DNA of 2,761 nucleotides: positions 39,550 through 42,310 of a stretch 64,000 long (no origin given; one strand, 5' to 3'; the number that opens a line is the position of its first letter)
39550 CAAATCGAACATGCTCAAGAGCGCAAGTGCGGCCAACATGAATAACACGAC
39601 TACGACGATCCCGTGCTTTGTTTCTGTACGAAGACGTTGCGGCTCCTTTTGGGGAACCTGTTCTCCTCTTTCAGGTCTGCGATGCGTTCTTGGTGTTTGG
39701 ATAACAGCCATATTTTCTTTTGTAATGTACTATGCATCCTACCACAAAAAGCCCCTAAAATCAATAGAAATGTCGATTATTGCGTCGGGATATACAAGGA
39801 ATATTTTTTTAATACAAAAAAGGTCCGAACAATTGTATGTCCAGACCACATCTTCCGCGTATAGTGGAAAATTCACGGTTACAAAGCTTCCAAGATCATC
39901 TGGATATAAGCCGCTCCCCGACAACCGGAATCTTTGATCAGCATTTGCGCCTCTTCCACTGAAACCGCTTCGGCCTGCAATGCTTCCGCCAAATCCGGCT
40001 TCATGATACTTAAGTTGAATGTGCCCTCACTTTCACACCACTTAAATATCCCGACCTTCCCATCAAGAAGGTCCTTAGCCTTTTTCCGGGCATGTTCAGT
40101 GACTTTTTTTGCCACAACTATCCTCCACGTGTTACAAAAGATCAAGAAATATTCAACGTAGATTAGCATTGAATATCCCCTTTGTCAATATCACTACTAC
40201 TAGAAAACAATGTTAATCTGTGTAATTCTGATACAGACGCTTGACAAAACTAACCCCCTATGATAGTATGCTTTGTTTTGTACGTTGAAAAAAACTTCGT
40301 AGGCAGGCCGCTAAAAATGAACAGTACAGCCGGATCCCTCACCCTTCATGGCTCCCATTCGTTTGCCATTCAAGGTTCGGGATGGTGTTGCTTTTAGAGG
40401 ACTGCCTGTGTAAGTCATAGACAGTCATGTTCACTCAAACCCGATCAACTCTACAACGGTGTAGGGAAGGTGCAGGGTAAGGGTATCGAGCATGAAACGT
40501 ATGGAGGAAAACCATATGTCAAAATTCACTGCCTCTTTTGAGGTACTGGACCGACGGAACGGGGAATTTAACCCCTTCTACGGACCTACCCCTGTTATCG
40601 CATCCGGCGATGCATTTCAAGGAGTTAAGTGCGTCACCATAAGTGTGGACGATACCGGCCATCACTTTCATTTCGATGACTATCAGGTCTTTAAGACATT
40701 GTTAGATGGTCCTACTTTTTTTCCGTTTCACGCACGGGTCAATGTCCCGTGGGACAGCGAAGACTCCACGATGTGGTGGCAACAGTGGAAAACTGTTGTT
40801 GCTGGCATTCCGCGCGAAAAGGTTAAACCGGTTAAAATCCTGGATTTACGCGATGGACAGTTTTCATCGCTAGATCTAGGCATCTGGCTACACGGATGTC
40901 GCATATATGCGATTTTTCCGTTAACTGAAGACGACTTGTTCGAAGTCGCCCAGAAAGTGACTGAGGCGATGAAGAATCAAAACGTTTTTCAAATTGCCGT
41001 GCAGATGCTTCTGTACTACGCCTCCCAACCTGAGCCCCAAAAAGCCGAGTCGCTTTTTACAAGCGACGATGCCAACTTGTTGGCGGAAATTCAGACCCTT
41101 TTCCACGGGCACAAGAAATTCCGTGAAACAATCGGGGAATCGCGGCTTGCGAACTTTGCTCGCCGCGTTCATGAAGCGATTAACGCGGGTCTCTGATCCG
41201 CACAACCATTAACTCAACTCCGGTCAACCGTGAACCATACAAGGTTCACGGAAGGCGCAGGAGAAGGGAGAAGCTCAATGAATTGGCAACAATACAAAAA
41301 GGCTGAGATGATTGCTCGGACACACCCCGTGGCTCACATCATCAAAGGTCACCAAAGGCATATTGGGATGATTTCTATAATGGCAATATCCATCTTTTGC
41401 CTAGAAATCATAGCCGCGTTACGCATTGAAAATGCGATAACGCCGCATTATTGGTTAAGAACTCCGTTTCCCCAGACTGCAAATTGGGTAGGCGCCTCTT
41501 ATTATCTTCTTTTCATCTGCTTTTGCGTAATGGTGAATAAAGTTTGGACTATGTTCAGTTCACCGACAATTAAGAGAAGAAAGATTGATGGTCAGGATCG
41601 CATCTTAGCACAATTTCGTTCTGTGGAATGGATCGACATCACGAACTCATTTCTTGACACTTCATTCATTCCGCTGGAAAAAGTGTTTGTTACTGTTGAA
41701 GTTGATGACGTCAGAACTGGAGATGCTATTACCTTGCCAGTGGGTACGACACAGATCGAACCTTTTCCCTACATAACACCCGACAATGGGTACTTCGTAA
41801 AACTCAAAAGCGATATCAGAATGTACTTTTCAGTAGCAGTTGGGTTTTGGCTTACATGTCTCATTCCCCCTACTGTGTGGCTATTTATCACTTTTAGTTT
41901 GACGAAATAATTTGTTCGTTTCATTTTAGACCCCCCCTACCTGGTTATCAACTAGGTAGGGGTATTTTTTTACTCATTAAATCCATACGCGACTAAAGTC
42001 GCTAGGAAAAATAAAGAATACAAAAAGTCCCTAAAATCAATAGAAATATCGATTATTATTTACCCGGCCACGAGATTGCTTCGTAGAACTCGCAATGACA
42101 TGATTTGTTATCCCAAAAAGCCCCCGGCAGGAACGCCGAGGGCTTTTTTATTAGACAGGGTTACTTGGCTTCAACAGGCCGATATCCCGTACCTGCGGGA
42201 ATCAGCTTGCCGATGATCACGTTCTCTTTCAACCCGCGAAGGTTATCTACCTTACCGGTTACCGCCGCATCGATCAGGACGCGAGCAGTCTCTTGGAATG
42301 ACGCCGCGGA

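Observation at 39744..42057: Self-contained 2.3-kb cassette of unassignable genes, bracketed by 38-bp direct repeats, between ftsK and rpoC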

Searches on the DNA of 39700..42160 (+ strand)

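Call 18: search_rna_families(source=window, start=39700, end=42160, threshold=evalue, max_evalue=10, show_alignments=2)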
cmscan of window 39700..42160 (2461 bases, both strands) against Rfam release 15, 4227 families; matches with E-value up to 10: 13.
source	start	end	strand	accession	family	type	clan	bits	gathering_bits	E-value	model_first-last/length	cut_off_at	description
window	41983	42062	+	RF00368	sroB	Gene; sRNA;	-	26.1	44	1.6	1-83/83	no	sroB RNA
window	42007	42150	+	RF01470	rli38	Gene; sRNA;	-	25.1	49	1.3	1-150/150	no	Listeria sRNA rli38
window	41770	41927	-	RF02199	TTC28-AS1_2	Gene; lncRNA;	-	24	50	8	1-156/156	no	TTC28 antisense RNA 1 conserved region 2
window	42034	42151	+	RF00514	His_leader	Cis-reg; leader;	-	22.1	49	1.1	1-126/126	no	Histidine operon leader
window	42069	42147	+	RF02701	PsrR1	Gene; sRNA;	-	21.9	42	0.45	1-79/79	no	Photosynthesis regulatory RNA1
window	41946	42049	-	RF02529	SSRC8_1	Gene; sRNA;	-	20.6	80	1.2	1-150/150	no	Streptococcus sRNA SSRC8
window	42112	42160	-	RF00514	His_leader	Cis-reg; leader;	-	20.6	49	2.3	69-126/126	5'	Histidine operon leader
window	40965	41035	+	RF01303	sR49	Gene; snRNA; snoRNA; CD-box;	-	18.7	50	1.1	1-56/56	no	Small nucleolar RNA sR49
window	42113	42160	-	RF02344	ar14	Gene; sRNA;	-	18.7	58.8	1.3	72-123/123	5'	Alphaproteobacterial ar14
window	40964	41024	+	RF01426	snoR126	Gene; snRNA; snoRNA; CD-box;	-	18.7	39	4.6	1-101/101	no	small nucleolar RNA snoR126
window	42115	42148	+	RF00506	Thr_leader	Cis-reg; leader;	-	17.3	55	5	82-114/118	no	Threonine operon leader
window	41913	41970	+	RF02399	NsiR1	Gene; sRNA;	-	17.2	39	3.6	1-60/60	no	Nitrogen stress-induced RNA 1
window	42119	42152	-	RF02657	sot2652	Gene; sRNA;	-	14.4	61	3.9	127-160/187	no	Sense overlapping transcript RNA 2652 (sot)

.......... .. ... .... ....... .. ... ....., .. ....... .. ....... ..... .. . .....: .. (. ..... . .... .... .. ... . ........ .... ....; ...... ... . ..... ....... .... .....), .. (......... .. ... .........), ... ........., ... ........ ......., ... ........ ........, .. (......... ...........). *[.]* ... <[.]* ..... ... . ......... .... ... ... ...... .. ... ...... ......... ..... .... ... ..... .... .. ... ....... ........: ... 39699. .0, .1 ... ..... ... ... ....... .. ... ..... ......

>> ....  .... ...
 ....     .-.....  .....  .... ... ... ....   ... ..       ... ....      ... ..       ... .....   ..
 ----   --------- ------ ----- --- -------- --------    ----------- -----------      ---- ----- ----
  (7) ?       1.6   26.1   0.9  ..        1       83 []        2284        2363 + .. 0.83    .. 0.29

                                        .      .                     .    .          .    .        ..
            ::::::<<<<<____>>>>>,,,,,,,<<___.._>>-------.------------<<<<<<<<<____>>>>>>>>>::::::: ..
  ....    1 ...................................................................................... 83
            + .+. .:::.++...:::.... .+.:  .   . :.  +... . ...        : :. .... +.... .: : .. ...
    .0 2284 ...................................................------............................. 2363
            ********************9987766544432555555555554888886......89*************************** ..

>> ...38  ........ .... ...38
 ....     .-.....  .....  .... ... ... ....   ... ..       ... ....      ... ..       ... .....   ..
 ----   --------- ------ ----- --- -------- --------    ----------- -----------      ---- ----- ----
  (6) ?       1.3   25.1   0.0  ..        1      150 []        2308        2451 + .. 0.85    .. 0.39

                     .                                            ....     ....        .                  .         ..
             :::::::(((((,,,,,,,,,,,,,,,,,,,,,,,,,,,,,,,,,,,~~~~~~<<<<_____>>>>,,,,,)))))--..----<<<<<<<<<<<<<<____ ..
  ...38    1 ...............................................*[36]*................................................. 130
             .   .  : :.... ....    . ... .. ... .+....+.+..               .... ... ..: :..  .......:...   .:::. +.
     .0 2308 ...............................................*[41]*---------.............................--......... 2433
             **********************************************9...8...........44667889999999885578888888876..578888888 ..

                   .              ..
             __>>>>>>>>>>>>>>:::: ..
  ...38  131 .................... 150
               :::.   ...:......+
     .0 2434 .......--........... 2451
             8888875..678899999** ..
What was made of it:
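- On Any Rfam 15 RNA family (riboswitches, leaders, ribozymes, sRNAs): The 39700-42160 region at E<=10 gives no match inside 40277-41280 except snoRNA noise inside ORF2 (call 18).
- It does not match any ribozyme family in Rfam (call 18).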

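Call 56: build_rna_model(alignment_id=A4, structure=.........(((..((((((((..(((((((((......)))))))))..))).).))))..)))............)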
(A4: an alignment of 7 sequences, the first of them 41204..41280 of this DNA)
Model R1 built from alignment A4 (7 sequences, 77 columns); structure: as given.
model positions 75; base pairs 20; branch points 0; effective number of sequences 2.25; information 0.753 bits per position. Calibrated on 0.2 Mb of random sequence (short: E-values are rough).
structure used (alignment columns):
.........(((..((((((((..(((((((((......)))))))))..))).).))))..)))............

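Call 57: search_with_rna_model(model_id=R1, sources=[window, L003, L007, L008, L010, L012, L013, L015, L016, L017, L018, L019, L023, L024, L025, L026], max_evalue=10)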
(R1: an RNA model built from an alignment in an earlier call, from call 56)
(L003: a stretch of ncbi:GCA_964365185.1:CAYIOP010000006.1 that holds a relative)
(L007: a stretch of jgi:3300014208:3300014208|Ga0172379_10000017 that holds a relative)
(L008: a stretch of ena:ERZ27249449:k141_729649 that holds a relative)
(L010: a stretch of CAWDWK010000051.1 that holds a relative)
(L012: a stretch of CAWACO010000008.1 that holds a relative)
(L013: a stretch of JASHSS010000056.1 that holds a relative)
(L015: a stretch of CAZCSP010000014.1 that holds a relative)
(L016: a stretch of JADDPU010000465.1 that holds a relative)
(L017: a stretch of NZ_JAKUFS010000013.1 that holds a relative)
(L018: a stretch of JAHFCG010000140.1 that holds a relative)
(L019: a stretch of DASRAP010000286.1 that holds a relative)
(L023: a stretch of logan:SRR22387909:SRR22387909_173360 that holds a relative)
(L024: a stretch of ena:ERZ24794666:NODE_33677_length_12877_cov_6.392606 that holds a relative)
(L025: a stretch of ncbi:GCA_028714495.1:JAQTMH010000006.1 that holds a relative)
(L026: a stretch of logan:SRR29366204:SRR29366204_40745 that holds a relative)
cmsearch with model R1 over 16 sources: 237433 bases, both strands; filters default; matches with E-value up to 10: 11.
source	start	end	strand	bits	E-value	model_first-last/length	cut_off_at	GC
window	41204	41279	+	87.4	1.9e-23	1-75/75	no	0.5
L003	10683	10758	+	83.7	2.4e-22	1-75/75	no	0.47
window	40425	40494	+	77.2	2.3e-20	1-75/75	no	0.5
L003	11129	11201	+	76.8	2.9e-20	1-75/75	no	0.53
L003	9913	9981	+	76.8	3e-20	1-75/75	no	0.51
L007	9913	9981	+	74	2e-19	1-75/75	no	0.55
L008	9913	9981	+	74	2e-19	1-75/75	no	0.55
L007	10689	10755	+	67.2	2.4e-17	1-75/75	no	0.46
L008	10689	10755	+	67.2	2.4e-17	1-75/75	no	0.46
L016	2886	2957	-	19.2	0.0081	1-75/75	no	0.62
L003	4962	5038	+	11.4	1.9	1-75/75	no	0.36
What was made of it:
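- A covariance model finds only these copies in 237 kb (call 57).
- Tried and rejected: Rejected as chance: the covariance model scores them at 19 bits or less, against 67-87 bits for real copies (call 57).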

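Call 80: search_dna_similar(query=window:39782-42019:+, collection=phages, mode=distant, max_rows=5)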
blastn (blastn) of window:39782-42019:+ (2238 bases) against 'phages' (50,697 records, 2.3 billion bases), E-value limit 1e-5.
No match.

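Call 81: search_dna_similar(query=window:39782-42019:+, collection=plasmids, mode=distant, max_rows=5)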
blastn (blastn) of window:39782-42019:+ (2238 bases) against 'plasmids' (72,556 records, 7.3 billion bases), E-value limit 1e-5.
No match.
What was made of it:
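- Tried and rejected: No DNA match was found in 50,697 phage or 72,556 plasmid records (calls 80, 81).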

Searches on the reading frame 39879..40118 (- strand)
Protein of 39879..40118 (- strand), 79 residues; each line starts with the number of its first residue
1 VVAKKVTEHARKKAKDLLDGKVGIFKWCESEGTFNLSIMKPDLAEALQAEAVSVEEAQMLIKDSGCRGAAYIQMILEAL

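Call 7: search_protein_families(library=pfam, proteins=[window:39879-40118:-], max_evalue=1)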
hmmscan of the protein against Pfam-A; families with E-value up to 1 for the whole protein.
window:39879-40118:- (79 aa): 1 family
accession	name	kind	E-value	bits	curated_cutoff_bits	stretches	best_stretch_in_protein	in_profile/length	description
PF01717.24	Meth_synt_2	-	0.17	11.6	21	1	10-57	119-166/324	Cobalamin-independent synthase, Catalytic domain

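Call 8: search_protein_families(library=padloc, proteins=[window:39879-40118:-], max_evalue=1)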
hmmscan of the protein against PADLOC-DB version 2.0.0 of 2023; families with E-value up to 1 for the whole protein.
window:39879-40118:- (79 aa): 0 families
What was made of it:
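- Closest known: Type III toxin-antitoxin loci. Different: There is no terminator between the RNA and the gene, and no ToxN/AbiE-like protein (PADLOC negative, call 8).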

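Call 9: search_protein_families(library=phrogs, proteins=[window:39879-40118:-], max_evalue=1)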
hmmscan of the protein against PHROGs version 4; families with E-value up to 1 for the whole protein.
window:39879-40118:- (79 aa): 1 family
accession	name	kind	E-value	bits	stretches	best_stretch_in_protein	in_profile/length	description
phrog_35959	-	unknown function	0.29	12.5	1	28-54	29-55/82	-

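Call 10: search_protein_families(library=ncbifam, proteins=[window:39879-40118:-], max_evalue=1)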
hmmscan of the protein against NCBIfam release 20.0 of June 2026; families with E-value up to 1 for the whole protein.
window:39879-40118:- (79 aa): 1 family
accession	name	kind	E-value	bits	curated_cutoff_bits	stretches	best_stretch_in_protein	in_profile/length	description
TIGR00158.1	L9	equivalog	0.064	13.7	58.6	1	7-68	62-123/148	50S ribosomal protein L9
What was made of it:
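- On Insertion sequence or transposon: Pfam, NCBIfam and PHROGs give no hits for any of the three ORFs (calls 7, 9, 10).
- There is no hit to any of the 5027 PADLOC models, to Pfam, NCBIfam or PHROGs (calls 7-10).
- Tried and rejected: Pfam, PADLOC, PHROGs and NCBIfam scans of the three proteins gave nothing (calls 7-10).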

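Call 49: find_homologous_proteins(query=window:39879-40118:-, max_evalue=0.01)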
Query window:39879-40118:- (79 aa): 1 proteins with E <= 0.01 among 1 candidates.
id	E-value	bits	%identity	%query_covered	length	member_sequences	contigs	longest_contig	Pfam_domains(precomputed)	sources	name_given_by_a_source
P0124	1.2e-42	160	100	99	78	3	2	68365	-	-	-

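Call 51: search_solved_structures(query=window:39879-40118:-, max_evalue=10)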
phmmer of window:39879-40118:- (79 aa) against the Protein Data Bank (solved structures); distinct sequences matched with E-value up to 10: 17.
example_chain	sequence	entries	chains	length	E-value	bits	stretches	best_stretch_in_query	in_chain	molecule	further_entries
4hni_A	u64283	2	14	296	0.56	14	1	8-40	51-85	Casein kinase I isoform epsilon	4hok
8izc_A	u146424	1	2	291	1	13.2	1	8-40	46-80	Casein kinase I isoform delta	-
6pxp_A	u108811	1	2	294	1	13.2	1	8-40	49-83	Casein kinase I isoform delta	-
5ih4_A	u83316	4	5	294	1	13.2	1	8-40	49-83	Casein kinase I isoform delta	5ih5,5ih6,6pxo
4tw9_A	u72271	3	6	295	1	13.2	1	8-40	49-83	Casein kinase I isoform delta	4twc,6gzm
6rcg_A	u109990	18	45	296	1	13.2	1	8-40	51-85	Casein kinase I isoform delta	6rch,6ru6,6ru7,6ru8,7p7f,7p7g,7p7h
3uys_A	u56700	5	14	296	1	13.2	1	8-40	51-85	Casein kinase I isoform delta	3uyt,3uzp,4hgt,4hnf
5x17_A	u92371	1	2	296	1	13.2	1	8-40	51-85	Casein kinase I isoform delta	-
4jjr_A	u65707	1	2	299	1.1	13.1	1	8-40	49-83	Casein kinase I isoform delta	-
8vxd_A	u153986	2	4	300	1.1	13.1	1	8-40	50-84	Casein kinase I isoform delta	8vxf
8d7m_A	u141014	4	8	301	1.1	13.1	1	8-40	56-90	Casein kinase I isoform delta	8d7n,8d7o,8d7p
9b3s_A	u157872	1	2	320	1.1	13.1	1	8-40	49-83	Casein kinase I isoform delta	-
1cki_A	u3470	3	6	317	1.1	13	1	8-40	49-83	CASEIN KINASE I DELTA | RECOMBINANT CASEIN KINASE I DELTA | Casein kinase I isoform delta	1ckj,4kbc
5mqv_A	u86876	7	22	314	1.2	13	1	8-40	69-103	Casein kinase I isoform delta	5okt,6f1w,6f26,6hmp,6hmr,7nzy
4tn6_A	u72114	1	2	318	1.2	13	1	8-40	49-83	Casein kinase I isoform delta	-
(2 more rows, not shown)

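Call 69: predict_structure(protein=window:39879-40118:-)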
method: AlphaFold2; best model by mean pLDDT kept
length: 79 residues; sequences in the alignment: 1
mean_pLDDT: 51.9   pTM: 0.35
mean pLDDT of the five models: 51.9, 51.0, 48.3, 48.2, 41.1
residues with pLDDT >= 90: 0; 70-90: 0; 50-70: 54; < 50: 25
segments of 3 or more residues with pLDDT < 50: 1-5, 58-60, 62-65, 67-70, 76-79
pLDDT, mean of each block of 10 residues (from residue 1): 47 59 55 53 55 51 47 48
secondary structure, 60 per line:
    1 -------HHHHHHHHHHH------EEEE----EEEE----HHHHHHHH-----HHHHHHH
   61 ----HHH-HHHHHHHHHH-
elements in order: H8-18 E25-28 E33-36 H41-48 H54-60 H69-78
